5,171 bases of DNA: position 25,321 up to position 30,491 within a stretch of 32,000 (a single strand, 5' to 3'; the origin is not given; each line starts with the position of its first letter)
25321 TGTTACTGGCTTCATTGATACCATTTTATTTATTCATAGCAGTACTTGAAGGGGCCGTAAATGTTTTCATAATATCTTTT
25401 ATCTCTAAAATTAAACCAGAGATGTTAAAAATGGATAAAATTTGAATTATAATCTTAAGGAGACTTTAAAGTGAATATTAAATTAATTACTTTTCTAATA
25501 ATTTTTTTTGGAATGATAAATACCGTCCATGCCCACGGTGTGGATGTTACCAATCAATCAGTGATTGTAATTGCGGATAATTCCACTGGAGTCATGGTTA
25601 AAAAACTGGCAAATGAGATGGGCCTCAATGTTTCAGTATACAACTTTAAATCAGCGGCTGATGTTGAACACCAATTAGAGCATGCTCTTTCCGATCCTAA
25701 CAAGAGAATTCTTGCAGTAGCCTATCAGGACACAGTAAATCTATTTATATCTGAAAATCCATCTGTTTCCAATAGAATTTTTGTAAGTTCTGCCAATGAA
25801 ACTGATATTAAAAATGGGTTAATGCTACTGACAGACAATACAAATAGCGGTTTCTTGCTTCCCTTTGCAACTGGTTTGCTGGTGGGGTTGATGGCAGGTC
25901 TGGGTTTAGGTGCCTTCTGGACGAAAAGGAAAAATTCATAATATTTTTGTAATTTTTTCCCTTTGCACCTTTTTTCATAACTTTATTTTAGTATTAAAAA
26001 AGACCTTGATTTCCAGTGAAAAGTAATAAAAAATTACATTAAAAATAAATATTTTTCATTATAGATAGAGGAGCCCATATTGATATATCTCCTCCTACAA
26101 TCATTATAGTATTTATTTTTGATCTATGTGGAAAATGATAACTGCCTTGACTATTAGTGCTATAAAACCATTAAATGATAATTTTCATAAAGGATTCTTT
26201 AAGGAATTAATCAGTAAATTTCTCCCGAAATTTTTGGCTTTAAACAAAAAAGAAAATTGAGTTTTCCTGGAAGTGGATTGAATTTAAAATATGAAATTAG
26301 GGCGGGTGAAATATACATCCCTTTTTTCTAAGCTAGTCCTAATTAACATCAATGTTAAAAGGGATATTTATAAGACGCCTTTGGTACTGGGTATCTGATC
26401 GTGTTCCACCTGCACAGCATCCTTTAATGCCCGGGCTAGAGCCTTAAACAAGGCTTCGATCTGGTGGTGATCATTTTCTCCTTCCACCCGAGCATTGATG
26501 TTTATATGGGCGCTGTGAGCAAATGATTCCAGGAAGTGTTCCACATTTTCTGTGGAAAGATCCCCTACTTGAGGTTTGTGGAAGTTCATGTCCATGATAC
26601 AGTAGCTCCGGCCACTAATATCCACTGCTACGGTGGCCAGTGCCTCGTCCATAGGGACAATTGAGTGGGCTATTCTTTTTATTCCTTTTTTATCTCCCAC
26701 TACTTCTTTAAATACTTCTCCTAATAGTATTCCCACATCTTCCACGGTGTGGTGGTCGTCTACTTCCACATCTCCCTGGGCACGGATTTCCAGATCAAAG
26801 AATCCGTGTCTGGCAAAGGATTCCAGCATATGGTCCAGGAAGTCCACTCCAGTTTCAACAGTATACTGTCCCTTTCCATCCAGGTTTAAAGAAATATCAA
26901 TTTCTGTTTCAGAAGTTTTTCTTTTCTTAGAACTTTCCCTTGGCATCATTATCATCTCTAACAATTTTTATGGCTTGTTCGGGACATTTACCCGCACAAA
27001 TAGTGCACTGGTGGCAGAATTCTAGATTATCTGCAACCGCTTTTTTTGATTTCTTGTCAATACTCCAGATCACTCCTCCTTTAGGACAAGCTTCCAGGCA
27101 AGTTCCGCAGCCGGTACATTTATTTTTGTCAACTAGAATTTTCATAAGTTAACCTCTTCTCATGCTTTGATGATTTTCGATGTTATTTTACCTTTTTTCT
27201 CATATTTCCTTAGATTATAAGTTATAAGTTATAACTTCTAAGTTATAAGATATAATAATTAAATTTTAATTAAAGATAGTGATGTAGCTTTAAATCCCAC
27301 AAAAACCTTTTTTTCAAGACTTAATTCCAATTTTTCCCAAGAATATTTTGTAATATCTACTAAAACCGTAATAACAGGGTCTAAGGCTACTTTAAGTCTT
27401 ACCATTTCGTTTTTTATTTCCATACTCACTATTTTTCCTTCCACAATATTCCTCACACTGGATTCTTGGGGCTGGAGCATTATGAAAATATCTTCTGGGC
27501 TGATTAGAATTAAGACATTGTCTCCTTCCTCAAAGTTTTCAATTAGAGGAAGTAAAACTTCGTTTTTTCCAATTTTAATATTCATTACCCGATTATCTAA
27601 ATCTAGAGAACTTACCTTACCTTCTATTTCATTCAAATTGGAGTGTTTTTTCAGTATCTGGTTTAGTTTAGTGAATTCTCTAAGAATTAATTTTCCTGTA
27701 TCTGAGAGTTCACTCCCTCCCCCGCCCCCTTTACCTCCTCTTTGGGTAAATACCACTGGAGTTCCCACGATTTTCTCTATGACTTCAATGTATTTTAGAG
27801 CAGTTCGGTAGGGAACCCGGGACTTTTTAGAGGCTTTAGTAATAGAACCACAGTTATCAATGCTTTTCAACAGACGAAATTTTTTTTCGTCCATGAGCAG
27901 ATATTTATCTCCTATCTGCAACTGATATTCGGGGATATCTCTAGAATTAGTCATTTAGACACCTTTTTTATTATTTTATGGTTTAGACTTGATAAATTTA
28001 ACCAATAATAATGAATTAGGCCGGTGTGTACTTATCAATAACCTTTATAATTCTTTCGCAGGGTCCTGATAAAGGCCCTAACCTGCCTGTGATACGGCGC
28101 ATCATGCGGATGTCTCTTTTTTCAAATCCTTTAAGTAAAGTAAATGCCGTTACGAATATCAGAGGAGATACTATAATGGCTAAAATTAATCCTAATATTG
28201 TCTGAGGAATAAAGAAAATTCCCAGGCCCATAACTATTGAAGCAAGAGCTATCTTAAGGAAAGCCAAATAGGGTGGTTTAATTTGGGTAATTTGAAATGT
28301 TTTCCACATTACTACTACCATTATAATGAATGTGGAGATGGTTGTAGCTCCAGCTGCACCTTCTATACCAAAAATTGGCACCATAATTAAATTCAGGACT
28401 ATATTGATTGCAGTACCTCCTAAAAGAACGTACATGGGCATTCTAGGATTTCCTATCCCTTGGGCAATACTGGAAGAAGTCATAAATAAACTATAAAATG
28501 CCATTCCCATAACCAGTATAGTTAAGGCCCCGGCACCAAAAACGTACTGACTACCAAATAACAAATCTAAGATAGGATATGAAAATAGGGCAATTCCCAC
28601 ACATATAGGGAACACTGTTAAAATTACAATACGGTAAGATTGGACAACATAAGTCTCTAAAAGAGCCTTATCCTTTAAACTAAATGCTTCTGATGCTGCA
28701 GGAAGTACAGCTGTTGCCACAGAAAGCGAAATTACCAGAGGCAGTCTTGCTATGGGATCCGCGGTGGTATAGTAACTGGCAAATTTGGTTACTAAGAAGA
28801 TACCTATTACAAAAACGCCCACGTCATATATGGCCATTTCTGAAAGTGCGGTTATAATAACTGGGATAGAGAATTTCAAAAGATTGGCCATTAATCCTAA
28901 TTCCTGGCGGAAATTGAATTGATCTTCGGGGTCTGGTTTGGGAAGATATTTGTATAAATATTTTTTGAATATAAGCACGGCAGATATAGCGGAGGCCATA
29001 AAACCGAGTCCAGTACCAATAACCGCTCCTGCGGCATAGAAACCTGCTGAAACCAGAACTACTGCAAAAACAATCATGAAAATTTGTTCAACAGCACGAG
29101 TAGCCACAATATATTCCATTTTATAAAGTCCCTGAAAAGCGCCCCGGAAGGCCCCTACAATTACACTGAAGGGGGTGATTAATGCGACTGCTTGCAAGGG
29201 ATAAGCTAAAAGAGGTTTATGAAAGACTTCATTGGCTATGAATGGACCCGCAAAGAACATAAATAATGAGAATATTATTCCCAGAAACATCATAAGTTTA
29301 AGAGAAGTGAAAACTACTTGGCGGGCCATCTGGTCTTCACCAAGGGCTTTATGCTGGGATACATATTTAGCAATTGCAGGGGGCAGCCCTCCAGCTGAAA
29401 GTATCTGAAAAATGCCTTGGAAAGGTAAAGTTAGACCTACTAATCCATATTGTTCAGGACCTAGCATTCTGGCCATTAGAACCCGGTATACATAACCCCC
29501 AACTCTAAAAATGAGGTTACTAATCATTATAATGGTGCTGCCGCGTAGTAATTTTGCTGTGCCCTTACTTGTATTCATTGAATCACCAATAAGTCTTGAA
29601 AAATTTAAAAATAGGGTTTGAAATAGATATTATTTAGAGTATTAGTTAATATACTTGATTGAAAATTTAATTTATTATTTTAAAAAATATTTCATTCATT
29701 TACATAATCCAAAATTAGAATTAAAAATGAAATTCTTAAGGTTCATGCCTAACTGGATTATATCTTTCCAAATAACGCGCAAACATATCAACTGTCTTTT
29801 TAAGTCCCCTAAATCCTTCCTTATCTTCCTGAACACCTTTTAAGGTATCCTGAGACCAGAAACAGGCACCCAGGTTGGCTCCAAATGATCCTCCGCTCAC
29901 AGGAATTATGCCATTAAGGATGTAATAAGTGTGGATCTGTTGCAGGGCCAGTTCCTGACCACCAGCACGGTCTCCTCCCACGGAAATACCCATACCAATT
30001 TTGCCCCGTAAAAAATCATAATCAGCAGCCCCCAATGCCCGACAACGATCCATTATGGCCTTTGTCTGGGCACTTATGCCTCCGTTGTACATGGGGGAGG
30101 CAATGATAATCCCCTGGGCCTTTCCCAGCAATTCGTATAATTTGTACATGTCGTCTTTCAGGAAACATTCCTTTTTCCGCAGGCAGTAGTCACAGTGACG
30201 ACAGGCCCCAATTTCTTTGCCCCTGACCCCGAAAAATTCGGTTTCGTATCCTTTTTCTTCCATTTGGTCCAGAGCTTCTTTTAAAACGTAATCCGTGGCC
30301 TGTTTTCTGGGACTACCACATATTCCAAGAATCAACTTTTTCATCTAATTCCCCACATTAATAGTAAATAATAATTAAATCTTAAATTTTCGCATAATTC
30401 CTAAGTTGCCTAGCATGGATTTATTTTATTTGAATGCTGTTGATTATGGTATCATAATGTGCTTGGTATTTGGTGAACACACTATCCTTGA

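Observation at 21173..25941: Cell-surface locus combining extracellular FmdE-like modules, two His-N-terminus secreted proteins and an orphan CbiM-like permease: possible undescribed metal-acquisition system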

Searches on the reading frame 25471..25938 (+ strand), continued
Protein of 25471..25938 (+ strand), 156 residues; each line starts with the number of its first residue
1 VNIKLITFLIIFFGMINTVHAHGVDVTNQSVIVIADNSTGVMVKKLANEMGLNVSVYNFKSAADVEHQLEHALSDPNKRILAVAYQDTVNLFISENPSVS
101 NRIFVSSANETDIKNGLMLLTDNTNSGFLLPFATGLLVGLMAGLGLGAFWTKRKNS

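Call 80: search_protein_representatives(alignment_id=A2)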
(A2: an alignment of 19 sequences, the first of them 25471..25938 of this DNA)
Query: 19 sequences, 161 profile positions. Proteins with E-value up to 0.001 (for the whole library): 40; up to 1e-10: 26; up to 1e-30: 13. The best 40 are listed.
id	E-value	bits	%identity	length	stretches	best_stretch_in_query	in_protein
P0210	3.8e-67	241.4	-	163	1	1-160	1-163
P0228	9.0e-65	233.7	-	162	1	3-160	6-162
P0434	2.1e-57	209.7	-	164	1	6-160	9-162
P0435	8.5e-56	204.5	-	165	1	5-160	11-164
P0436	1.6e-50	187.4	-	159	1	2-159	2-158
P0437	1.3e-48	181.1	-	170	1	1-160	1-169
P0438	2.2e-48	180.4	-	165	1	9-160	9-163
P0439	7.8e-46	172.1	-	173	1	1-159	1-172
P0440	1.2e-45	171.5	-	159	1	3-159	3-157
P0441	4.2e-41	156.7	-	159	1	1-160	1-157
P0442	2.1e-40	154.5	-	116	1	50-160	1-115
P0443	2.3e-36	141.3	-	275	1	3-147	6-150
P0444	1.4e-33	132.3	-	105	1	16-118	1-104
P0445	1.0e-26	109.9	-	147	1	65-160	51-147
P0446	3.5e-26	108.2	-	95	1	73-159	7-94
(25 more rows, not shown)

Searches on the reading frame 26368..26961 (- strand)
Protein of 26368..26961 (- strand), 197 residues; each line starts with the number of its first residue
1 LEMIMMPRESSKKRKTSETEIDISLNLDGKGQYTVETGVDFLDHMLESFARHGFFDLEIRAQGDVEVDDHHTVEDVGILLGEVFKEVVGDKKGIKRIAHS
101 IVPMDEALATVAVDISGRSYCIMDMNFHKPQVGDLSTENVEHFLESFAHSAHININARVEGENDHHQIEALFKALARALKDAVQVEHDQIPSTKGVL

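Call 6: search_protein_families(library=ncbifam, proteins=[window:26368-26961:-], max_evalue=0.01)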
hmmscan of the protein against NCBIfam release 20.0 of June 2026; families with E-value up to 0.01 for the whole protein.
window:26368-26961:- (197 aa): 13 families
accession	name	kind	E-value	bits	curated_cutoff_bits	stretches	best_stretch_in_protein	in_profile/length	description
NF002111.0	PRK00951.2-1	equivalog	3.9e-87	290.8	231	1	6-197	2-194/194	imidazoleglycerol-phosphate dehydratase HisB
NF002116.0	PRK00951.2-6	equivalog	2e-83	279.2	269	1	6-197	2-197/197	imidazoleglycerol-phosphate dehydratase HisB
NF003937.0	PRK05446.1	equivalog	1.4e-75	254.6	443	1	4-197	163-355/355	bifunctional histidinol-phosphatase/imidazoleglycerol-phosphate dehydratase HisB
NF002112.0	PRK00951.2-2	equivalog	1.3e-74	250.1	315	1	8-197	2-194/194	imidazoleglycerol-phosphate dehydratase HisB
NF002107.0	PRK00951.1-2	equivalog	3e-73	245.6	267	1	8-197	2-194/194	imidazoleglycerol-phosphate dehydratase HisB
NF002115.0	PRK00951.2-5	equivalog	3.4e-71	239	289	1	7-197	2-195/195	imidazoleglycerol-phosphate dehydratase HisB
NF002109.0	PRK00951.1-5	equivalog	9.8e-70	234.3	278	1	8-197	3-196/196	imidazoleglycerol-phosphate dehydratase HisB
NF002113.0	PRK00951.2-3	equivalog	5.5e-69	231.9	288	1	12-196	6-189/190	imidazoleglycerol-phosphate dehydratase HisB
NF002114.0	PRK00951.2-4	equivalog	1.7e-66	223.4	189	1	11-197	3-190/190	imidazoleglycerol-phosphate dehydratase HisB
NF002106.0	PRK00951.1-1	equivalog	1.2e-64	217.6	283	1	7-197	3-197/197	imidazoleglycerol-phosphate dehydratase HisB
NF002110.2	PRK00951.1-6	equivalog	8.3e-64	215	266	1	9-197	2-199/199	imidazoleglycerol-phosphate dehydratase HisB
NF002108.0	PRK00951.1-3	equivalog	1.9e-62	210.6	328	1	4-197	6-203/205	imidazoleglycerol-phosphate dehydratase HisB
NF010121.0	PRK13598.1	equivalog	1.4e-59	201.1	295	1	6-197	1-193/193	imidazoleglycerol-phosphate dehydratase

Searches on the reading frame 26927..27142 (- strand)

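Call 82: search_protein_families(library=pfam, proteins=[window:26927-27142:-], max_evalue=0.001)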
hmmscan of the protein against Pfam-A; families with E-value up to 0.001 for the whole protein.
window:26927-27142:- (71 aa): 14 families
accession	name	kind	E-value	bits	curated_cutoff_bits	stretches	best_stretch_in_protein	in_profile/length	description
PF00037.32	Fer4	-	2.1e-11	43.6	21.1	1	3-22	2-21/24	4Fe-4S binding domain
PF12837.12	Fer4_6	-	3.8e-11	42.8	25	1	2-24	2-23/24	4Fe-4S binding domain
PF12838.12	Fer4_7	-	9.2e-11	42.5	27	2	8-57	1-52/52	4Fe-4S dicluster domain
PF13237.11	Fer4_10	-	1.5e-09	38.1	25.5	1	2-54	2-53/53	4Fe-4S dicluster domain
PF12797.12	Fer4_2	-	2.3e-09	37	24.5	1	2-20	3-21/22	4Fe-4S binding domain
PF13187.11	Fer4_9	-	3.9e-09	36.9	27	1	8-58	1-52/52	4Fe-4S dicluster domain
PF14697.11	Fer4_21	-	3e-08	34.1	35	1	4-59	3-58/59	4Fe-4S dicluster domain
PF13484.11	Fer4_16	-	9.6e-08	33.1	30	0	43-62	2-21/66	4Fe-4S double cluster binding domain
PF25160.1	LdpA_Fe-S-bd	-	0.00018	21.7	27.6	0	4-22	23-41/49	LdpA Fe-S cluster-binding domain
PF13183.11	Fer4_8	-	0.00025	21.9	27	0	7-55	3-66/68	4Fe-4S dicluster domain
PF12800.12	Fer4_4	-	0.00058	20.4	24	0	7-22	2-17/17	4Fe-4S binding domain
PF13534.11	Fer4_17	-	0.00075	20.4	22.2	0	36-56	39-59/61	4Fe-4S dicluster domain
PF12798.12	Fer4_3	-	0.00085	20.4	27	1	9-22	1-14/15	4Fe-4S binding domain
PF13459.11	Fer4_15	-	0.00091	20.3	22.4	0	2-60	1-66/66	4Fe-4S single cluster domain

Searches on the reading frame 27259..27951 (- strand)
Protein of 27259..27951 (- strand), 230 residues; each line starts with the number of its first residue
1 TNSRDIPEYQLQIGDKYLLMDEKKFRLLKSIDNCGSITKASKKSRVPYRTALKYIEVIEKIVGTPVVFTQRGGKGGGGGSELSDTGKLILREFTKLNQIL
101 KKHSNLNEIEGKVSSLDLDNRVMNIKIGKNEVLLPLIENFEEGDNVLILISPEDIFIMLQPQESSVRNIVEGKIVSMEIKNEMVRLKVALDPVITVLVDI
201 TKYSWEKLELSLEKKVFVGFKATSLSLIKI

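Call 6: search_protein_families(library=ncbifam, proteins=[window:27259-27951:-], max_evalue=0.01)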
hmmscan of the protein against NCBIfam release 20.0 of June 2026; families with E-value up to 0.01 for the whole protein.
window:27259-27951:- (230 aa): 8 families
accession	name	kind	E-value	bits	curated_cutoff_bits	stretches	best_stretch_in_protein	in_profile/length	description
TIGR00637.1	ModE_repress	subfamily_domain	1.2e-25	89.4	98.5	1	20-114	2-95/100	ModE molybdate transport repressor domain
NF007957.0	PRK10676.1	equivalog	4.2e-15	55.6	369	1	17-103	14-99/263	molybdenum-dependent transcriptional regulator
NF040840.2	tungstate_WtpC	equivalog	8.3e-12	45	440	1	119-227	244-346/347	tungstate ABC transporter ATP-binding protein WtpC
NF008355.0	PRK11144.1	equivalog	1.9e-11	43.6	434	1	100-225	226-350/353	molybdenum ABC transporter ATP-binding protein ModC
TIGR02142.1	modC_ABC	equivalog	1e-09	38.1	285.05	1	99-225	227-352/353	molybdenum ABC transporter ATP-binding protein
TIGR00638.1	Mop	subfamily_domain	1.2e-08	34.9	55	1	163-227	2-66/70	molybdenum-pterin binding domain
NF006987.0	PRK09452.1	equivalog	0.00023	20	482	1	106-219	251-363/378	spermidine/putrescine ABC transporter ATP-binding protein PotA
NF045990.1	TransRegCbbRRhodb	equivalog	0.0079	15.3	450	0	23-103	9-85/304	LysR family regulator CbbR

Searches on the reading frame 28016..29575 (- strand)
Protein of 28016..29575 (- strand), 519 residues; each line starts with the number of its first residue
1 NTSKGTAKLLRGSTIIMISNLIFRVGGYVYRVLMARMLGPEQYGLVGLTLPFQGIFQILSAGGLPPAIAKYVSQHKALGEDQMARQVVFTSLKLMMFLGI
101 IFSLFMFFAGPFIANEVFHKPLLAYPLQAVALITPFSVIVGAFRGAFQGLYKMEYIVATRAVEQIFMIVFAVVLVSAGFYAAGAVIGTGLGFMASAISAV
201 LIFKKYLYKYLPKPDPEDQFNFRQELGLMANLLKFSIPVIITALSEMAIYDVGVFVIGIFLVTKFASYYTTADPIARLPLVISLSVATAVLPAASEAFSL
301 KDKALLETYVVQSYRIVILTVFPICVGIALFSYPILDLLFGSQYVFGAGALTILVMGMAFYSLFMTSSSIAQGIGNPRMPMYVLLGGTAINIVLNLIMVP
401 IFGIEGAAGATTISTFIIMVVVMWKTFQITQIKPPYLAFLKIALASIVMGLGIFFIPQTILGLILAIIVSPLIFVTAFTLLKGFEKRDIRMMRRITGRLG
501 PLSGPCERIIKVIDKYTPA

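Call 12: search_protein_families(library=pfam, proteins=[window:28016-29575:-], max_evalue=0.001)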
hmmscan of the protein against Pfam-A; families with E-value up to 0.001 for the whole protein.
window:28016-29575:- (519 aa): 4 families
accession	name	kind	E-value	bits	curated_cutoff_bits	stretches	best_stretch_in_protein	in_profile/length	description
PF01943.22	Polysacc_synt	-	1.1e-34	120.6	28.2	1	9-297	1-273/274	Polysaccharide biosynthesis protein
PF13440.11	Polysacc_synt_3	-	3.1e-24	86.2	23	1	33-344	1-288/293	Polysaccharide biosynthesis protein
PF03023.19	MurJ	-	3.2e-14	52.8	27.4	1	165-455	139-431/451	Lipid II flippase MurJ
PF01554.23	MatE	-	6.4e-14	52.4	24.9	2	238-397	1-161/161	MatE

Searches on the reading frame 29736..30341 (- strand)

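Call 82: search_protein_families(library=pfam, proteins=[window:29736-30341:-], max_evalue=0.001)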
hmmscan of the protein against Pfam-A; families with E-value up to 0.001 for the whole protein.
window:29736-30341:- (201 aa): 2 families
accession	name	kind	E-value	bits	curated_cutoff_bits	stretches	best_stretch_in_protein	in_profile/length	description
PF03358.20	FMN_red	-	6.2e-32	110.7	24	1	4-155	3-147/152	NADPH-dependent FMN reductase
PF02525.22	Flavodoxin_2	-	6.4e-06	26.4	27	1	4-114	3-126/198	Flavodoxin-like fold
